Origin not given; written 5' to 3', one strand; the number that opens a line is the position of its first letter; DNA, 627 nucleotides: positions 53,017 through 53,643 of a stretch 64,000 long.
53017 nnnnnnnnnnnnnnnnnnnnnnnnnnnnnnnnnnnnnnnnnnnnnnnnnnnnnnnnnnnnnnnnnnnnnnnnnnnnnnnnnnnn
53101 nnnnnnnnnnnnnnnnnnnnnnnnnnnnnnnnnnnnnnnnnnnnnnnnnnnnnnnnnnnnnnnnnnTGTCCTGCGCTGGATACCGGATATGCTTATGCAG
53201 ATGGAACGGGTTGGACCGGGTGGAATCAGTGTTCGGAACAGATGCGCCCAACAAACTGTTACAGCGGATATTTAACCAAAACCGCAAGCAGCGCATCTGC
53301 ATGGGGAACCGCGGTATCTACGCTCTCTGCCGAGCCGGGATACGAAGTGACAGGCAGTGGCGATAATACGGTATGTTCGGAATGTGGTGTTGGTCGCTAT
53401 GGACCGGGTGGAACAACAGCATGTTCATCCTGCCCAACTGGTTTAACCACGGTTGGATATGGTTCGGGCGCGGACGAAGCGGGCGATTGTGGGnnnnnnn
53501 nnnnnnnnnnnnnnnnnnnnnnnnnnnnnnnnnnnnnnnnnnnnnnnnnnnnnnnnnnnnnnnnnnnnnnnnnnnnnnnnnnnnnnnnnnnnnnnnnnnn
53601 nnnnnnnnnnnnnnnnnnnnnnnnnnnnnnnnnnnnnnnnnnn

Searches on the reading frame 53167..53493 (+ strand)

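Call 50: search_protein_families(library=pfam, proteins=[window:53167-53493:+], max_evalue=10)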
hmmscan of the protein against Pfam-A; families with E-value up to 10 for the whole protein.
seq(109 aa): 2 families
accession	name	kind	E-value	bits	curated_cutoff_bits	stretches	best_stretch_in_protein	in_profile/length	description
PF07699.19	Ephrin_rec_like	-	0.0007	19.8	23.1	1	68-100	9-42/48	Tyrosine-protein kinase ephrin type A/B receptor-like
PF23091.2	TNFR_ELAPOR1_6th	-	0.0028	18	33.2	1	65-92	9-35/41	ELAPOR1-like, TNF receptor-like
